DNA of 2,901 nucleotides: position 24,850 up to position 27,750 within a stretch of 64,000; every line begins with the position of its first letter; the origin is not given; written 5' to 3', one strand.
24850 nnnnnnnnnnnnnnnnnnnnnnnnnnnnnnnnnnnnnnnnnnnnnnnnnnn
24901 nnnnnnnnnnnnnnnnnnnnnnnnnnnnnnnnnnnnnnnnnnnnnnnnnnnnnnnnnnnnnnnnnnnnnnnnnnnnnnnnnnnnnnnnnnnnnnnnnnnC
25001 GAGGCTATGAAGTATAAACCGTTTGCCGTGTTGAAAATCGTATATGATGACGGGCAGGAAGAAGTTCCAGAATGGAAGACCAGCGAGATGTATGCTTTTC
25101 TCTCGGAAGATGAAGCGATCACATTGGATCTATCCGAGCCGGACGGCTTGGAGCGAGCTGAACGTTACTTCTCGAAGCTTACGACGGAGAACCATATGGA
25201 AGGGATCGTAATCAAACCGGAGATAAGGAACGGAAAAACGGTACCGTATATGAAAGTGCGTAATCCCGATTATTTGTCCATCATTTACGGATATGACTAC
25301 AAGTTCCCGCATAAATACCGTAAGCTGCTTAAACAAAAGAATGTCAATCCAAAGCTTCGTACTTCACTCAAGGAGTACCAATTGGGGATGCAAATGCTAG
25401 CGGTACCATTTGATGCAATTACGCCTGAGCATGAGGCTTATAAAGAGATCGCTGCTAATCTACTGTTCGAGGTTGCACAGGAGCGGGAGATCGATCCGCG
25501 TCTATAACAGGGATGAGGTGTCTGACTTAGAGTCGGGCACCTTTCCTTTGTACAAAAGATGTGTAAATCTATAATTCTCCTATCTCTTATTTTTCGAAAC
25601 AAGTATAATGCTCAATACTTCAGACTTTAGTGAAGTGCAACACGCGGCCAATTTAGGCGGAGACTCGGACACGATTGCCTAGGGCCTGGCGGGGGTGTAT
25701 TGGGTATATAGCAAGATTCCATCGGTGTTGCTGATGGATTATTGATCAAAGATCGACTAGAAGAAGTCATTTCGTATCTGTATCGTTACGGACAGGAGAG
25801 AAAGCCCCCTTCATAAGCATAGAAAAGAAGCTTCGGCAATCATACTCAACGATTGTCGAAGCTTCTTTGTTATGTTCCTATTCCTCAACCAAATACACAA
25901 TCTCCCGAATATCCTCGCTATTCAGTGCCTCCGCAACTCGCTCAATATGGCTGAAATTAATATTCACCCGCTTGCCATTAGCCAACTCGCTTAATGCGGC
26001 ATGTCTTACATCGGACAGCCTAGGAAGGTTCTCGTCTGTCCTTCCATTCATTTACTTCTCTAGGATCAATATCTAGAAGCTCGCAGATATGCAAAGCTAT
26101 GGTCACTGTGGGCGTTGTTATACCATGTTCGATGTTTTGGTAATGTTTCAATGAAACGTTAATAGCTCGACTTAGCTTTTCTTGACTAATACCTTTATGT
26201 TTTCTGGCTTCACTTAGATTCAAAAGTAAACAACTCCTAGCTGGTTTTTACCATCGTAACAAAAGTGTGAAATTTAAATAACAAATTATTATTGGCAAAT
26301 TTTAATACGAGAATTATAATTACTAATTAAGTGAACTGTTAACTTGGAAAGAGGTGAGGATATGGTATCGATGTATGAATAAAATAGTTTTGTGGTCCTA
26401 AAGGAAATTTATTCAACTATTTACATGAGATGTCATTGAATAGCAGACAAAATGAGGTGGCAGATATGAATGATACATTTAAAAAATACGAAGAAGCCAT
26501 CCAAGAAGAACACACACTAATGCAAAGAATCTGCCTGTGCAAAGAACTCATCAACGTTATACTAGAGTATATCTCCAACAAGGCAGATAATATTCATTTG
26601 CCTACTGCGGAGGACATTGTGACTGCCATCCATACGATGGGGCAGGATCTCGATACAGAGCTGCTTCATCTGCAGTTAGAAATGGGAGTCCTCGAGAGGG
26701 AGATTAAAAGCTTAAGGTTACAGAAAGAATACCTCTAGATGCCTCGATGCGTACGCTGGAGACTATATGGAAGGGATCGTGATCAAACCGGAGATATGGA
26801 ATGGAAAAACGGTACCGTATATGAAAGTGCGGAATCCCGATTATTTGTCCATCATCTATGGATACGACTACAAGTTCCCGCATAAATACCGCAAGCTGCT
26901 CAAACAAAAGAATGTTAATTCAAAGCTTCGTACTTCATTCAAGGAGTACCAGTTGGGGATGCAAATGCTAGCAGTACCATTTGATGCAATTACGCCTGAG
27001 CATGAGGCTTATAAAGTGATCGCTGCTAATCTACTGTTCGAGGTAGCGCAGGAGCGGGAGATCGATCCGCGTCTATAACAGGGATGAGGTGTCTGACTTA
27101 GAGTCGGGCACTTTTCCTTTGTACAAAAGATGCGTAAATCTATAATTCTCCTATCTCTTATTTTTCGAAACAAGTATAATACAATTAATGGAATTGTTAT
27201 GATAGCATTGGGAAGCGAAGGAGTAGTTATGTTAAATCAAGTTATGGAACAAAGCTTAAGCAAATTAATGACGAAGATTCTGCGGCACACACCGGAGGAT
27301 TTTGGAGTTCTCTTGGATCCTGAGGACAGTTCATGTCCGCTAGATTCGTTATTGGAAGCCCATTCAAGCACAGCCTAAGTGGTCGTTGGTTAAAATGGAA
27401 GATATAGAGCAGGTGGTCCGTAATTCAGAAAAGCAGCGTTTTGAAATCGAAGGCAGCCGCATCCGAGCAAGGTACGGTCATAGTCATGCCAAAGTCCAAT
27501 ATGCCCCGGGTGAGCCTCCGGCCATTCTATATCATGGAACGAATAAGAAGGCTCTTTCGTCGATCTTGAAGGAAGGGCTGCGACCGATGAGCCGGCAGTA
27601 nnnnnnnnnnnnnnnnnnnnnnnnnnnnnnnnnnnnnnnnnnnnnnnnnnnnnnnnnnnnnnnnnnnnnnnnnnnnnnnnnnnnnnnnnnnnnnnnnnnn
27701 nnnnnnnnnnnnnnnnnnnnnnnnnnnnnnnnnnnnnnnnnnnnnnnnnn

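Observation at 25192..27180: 416-bp direct duplication of the pnkp 3' end brackets a 1.15-kb inserted cassette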

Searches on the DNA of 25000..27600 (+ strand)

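Call 53: search_dna_similar(query=window:25613-26766:+, collection=phages, mode=distant, max_rows=8)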
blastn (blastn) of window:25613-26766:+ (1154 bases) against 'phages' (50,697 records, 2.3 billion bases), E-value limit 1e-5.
No match.

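Call 54: search_dna_similar(query=window:25613-26766:+, collection=plasmids, mode=distant, max_rows=8)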
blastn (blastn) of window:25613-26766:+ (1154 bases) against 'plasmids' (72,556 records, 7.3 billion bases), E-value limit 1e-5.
No match.

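Call 66: search_rna_families(source=window, start=25000, end=27600, threshold=evalue, max_evalue=0.1)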
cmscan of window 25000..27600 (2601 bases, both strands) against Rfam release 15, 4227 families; matches with E-value up to 0.1: 0.
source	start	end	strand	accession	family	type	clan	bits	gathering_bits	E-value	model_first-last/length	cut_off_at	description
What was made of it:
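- Tried and rejected: None found (call 66).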

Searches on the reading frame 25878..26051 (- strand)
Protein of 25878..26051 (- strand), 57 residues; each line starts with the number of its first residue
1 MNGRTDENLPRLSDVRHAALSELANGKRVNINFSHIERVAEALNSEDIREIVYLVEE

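Call 5: search_protein_families(library=pfam, proteins=[window:25878-26051:-], max_evalue=0.01)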
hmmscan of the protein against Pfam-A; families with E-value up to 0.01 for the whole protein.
window:25878-26051:- (57 aa): 3 families
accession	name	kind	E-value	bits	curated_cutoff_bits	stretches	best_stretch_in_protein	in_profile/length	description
PF01280.26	Ribosomal_L19e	-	0.0047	17.3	25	1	27-52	18-43/53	Ribosomal protein L19e, N-terminal domain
PF13443.12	HTH_26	-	0.0064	17.1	22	1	9-53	16-59/63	Cro/C1-type HTH DNA-binding domain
PF01381.28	HTH_3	-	0.0094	16.4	23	1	9-46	15-50/55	Helix-turn-helix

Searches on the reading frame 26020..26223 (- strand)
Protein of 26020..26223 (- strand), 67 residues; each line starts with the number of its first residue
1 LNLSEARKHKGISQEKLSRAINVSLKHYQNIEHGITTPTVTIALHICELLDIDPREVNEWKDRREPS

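Call 5: search_protein_families(library=pfam, proteins=[window:26020-26223:-], max_evalue=0.01)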
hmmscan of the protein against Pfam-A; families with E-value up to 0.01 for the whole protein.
window:26020-26223:- (67 aa): 5 families
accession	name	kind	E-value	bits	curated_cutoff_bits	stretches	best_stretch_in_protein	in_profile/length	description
PF01381.28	HTH_3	-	1e-12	48.3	23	1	4-56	2-54/55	Helix-turn-helix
PF12844.13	HTH_19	-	9.2e-10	38.7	30.2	1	3-55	4-56/64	Helix-turn-helix domain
PF13443.12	HTH_26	-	2.9e-07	31.1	22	1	2-62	1-62/63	Cro/C1-type HTH DNA-binding domain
PF13560.12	HTH_31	-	5.2e-07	30.3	27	1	5-60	8-64/64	Helix-turn-helix domain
PF13413.12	HTH_25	-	0.00017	21.8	24.6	1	3-34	2-33/62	Helix-turn-helix domain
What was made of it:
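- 26020..26223 (-): Intact-looking 67-aa HTH_3 regulator gene (TTG start, AGGAG ribosome-binding site). Pfam HTH_3 1e-12 (call 5).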

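Call 27: search_protein_families(library=phrogs, proteins=[window:26020-26223:-], max_evalue=0.01)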
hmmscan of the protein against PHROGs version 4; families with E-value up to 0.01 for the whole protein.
window:26020-26223:- (67 aa): 18 families
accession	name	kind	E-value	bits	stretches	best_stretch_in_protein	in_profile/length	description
phrog_3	-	transcription regulation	7.9e-10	40.1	1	2-62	92-150/430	transcriptional repressor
phrog_8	-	transcription regulation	8.5e-09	36.3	1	3-58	81-216/346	transcriptional regulator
phrog_2104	-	unknown function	7.1e-08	33.6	1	3-60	44-100/103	-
phrog_2967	-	transcription regulation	8.8e-07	29.7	1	2-61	14-73/225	transcriptional regulator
phrog_1373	-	transcription regulation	3.9e-05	24.7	1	3-53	68-118/166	transcriptional regulator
phrog_2439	-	transcription regulation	0.0001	22.3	1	2-53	11-62/367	transcriptional regulator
phrog_638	-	transcription regulation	0.00069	20.5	1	6-57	11-63/145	transcriptional regulator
phrog_5823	-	transcription regulation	0.0012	19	1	2-53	10-62/404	transcriptional regulator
phrog_955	-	DNA, RNA and nucleotide metabolism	0.0021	18.8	1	5-36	31-62/142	HTH DNA binding protein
phrog_9908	-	DNA, RNA and nucleotide metabolism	0.0021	18.3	1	1-56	16-72/282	DNA binding protein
phrog_4836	-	transcription regulation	0.0026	18.3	1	2-54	79-131/194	CII-like regulator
phrog_4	-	transcription regulation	0.0026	17.8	1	3-57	141-191/400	transcriptional repressor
phrog_6499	-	transcription regulation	0.0027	18.1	1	5-49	13-63/157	transcriptional regulator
phrog_409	-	transcription regulation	0.0029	19.2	0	1-24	15-37/127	transcriptional regulator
phrog_4441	-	DNA, RNA and nucleotide metabolism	0.0039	18.5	1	11-57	17-64/98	HTH DNA binding protein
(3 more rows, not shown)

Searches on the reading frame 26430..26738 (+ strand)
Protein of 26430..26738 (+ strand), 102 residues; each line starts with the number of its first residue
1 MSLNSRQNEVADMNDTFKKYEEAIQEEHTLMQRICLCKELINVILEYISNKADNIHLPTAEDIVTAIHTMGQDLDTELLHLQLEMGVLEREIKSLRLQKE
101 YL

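Call 5: search_protein_families(library=pfam, proteins=[window:26430-26738:+], max_evalue=0.01)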
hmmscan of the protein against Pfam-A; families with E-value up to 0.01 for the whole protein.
window:26430-26738:+ (102 aa): 0 families

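Call 10: find_encoding_contigs(protein=window:26430-26738:+, flank=10000, max_places=10)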
Protein window:26430-26738:+ (102 aa): no gene with exactly this product is on record in the collection.

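Call 26: search_protein_families(library=pfam, proteins=[window:26457-26738:+], max_evalue=0.1)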
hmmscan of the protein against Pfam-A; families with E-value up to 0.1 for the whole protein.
window:26457-26738:+ (93 aa): 0 families

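Call 27: search_protein_families(library=phrogs, proteins=[window:26457-26738:+], max_evalue=0.01)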
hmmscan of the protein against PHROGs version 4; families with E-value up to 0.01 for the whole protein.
window:26457-26738:+ (93 aa): 0 families

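Call 28: find_homologous_proteins(query=window:26457-26738:+, max_evalue=0.001)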
Query window:26457-26738:+ (93 aa): 19 proteins with E <= 0.001 among 20 candidates.
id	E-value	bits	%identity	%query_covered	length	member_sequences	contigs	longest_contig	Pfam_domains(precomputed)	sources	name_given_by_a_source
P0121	2.1e-49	182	98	97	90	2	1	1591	-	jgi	-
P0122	2.6e-37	144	78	98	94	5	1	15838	-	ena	-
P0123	4.7e-36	140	80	92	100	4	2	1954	-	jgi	-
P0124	1.9e-33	132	73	97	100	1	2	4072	-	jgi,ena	-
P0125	1.5e-30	122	72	94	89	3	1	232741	-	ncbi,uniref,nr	ncbi:hypothetical protein BVG16_23860 [Paenibacillus selenitireducens]|uniref:Uncharacterized protei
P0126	3.2e-29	118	79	84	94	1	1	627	-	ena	-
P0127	3.4e-29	118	73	90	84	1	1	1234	-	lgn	-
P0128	8.8e-29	117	70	86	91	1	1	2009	-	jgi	jgi:hypothetical protein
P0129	9.0e-29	117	65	96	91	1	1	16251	-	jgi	jgi:hypothetical protein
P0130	1.4e-28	116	73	87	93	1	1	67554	-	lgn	-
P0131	9.0e-28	114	67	90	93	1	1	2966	-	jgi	jgi:hypothetical protein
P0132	8.4e-27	110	68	87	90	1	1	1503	-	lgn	-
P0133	5.4e-26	108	64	89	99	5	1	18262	-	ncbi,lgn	-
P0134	7.6e-25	104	60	95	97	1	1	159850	-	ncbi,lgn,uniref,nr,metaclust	ncbi:hypothetical protein [Paenibacillus sp. Soil750]|uniref:hypothetical protein n=1 Tax=Paenibacil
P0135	8.4e-24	101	58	95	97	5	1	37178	-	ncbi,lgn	-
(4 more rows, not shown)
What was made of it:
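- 26466..26738 (+): 90-aa protein of unknown function, from a family seen only in Paenibacillus. A paralogue lies at 41885-42193 and a fragment at 54600-54708. 19 homologues were found; the five that carry a source name are all Paenibacillus (call 28).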

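Call 29: find_encoding_contigs(protein=P0121, flank=10000, max_places=5)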
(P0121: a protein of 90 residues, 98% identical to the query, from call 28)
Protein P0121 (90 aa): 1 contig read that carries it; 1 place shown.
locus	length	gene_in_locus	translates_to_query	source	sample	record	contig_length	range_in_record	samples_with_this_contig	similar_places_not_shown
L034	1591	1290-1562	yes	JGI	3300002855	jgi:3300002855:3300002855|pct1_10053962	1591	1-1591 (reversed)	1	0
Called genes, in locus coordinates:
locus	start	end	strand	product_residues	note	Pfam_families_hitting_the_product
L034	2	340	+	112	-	?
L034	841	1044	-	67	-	PF01381:HTH_3, PF12844:HTH_19, PF13443:HTH_26, PF13560:HTH_31 (weak)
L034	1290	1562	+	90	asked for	-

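Call 30: find_encoding_contigs(protein=P0122, flank=8000, max_places=3)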
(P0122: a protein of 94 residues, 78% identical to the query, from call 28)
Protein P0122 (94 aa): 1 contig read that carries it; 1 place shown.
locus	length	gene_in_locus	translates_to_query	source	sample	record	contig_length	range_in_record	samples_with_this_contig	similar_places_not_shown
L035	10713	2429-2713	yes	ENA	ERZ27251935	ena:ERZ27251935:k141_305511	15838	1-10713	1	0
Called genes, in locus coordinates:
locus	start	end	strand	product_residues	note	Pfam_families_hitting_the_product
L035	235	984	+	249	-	PF09346:SMI1_KNR4 (weak)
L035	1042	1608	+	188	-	-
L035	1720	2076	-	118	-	PF12844:HTH_19, PF13560:HTH_31 (weak), PF01381:HTH_3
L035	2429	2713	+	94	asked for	-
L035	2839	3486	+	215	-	PF25087:GMPPB_C (faint), PF00132:Hexapep, PF14602:Hexapep_2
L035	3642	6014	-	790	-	PF02065:Melibiase (faint), PF16499:Melibiase_2, PF17450:Melibiase_2_C, PF17801:Melibiase_C, PF10633:NPCBM_assoc, PF08305:NPCBM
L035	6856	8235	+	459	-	PF13416:SBP_bac_8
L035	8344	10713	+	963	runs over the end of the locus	PF01547:SBP_bac_1, PF13416:SBP_bac_8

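Call 31: find_encoding_contigs(protein=P0125, flank=8000, max_places=3)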
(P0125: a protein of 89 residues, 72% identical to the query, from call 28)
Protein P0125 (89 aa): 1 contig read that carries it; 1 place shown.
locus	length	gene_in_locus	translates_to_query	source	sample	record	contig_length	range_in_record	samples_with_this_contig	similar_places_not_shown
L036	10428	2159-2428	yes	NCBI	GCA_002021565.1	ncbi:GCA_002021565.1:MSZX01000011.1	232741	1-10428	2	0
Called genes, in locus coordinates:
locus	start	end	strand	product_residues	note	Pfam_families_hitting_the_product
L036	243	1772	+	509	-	-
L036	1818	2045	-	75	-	PF13443:HTH_26, PF01381:HTH_3 (faint)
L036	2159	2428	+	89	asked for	-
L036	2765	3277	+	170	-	PF00210:Ferritin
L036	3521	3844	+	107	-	-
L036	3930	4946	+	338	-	PF15731:MqsA_antitoxin, PF13274:SocA_Panacea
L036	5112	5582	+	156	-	PF00583:Acetyltransf_1, PF13673:Acetyltransf_10, PF13508:Acetyltransf_7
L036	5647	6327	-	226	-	PF00440:TetR_N, PF13305:TetR_C_33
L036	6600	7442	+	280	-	PF00106:adh_short, PF08659:KR, PF13561:adh_short_C2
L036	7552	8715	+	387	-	PF20067:SSL_N, PF01436:NHL (faint), PF08450:SGL, PF03088:Str_synth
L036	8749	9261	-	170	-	PF08877:MepB-like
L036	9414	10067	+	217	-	PF01863:YgjP-like, PF08325:WLM (weak)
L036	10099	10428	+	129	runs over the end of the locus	PF08818:DUF1801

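Call 63: search_protein_families(library=padloc, proteins=[window:26466-26738:+], max_evalue=0.00001)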
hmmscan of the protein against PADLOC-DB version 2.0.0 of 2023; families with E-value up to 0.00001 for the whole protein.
window:26466-26738:+ (90 aa): 0 families
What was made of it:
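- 26466..26738 (+): No Pfam, PHROG or PADLOC match (calls 5, 26, 27, 63).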

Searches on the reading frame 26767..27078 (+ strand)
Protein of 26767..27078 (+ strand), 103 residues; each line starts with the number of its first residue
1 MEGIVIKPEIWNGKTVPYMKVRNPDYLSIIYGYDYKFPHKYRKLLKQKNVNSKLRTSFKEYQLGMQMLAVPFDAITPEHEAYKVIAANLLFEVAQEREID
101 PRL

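Call 5: search_protein_families(library=pfam, proteins=[window:26767-27078:+], max_evalue=0.01)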
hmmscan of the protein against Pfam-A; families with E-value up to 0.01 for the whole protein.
window:26767-27078:+ (103 aa): 1 family
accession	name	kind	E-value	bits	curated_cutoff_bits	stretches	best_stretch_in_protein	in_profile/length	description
PF16542.10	PNKP_ligase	-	2.9e-12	46.9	28.2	1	2-69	281-352/377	PNKP adenylyltransferase domain, ligase domain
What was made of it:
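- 26743..27182 (+): Repeat copy B: the displaced pnkp 3' end. It contains an open 103-aa ORF (26767-27078), the terminator (27086-27114) and the -10 box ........, in native continuity with kptA. Pfam PNKP_ligase profile positions 281-352 of 377 only (call 5).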

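Call 64: search_solved_structures(query=window:26767-27078:+, max_evalue=0.01, show_alignments=1)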
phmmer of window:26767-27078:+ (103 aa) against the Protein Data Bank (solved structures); distinct sequences matched with E-value up to 0.01: 6.
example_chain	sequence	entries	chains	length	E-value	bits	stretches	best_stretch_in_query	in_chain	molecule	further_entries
4xrp_B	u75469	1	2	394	4.4e-11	46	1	2-103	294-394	Rnl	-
4xru_B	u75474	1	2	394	4.6e-11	45.9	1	2-103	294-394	Rnl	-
3ty9_A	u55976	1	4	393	7.5e-05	26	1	2-102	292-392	Polynucleotide 2',3'-cyclic phosphate phosphodiesterase / polynucleotide 5'-hydroxyl-kinas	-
3ty8_A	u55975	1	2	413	8.3e-05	25.9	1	2-102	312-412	Polynucleotide 2',3'-cyclic phosphate phosphodiesterase / polynucleotide 5'-hydroxyl-kinas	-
3ty5_A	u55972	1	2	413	8.4e-05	25.9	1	2-102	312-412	Polynucleotide 2',3'-cyclic phosphate phosphodiesterase / polynucleotide 5'-hydroxyl-kinas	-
4drf_A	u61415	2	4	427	8.5e-05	25.8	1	2-102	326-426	Metallophosphoesterase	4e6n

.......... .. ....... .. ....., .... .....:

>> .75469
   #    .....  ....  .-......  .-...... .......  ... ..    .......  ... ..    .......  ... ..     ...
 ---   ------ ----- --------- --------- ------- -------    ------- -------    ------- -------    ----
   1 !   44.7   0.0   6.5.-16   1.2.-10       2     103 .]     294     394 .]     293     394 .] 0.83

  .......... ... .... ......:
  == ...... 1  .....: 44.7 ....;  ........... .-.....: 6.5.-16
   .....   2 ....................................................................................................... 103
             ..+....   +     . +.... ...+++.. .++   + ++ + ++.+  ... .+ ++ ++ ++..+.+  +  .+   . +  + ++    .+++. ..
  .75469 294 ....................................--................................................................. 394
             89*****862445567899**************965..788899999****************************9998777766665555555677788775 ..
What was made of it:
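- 26743..27182 (+): It matches the last ~100 residues of solved Pnkp ligase and Rnl chains (call 64).
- On Pnkp-Hen1 RNA repair operon (host locus): The pnkp 3' region matches PDB chains 3TY5, 4DRF and 4XRP (call 64).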
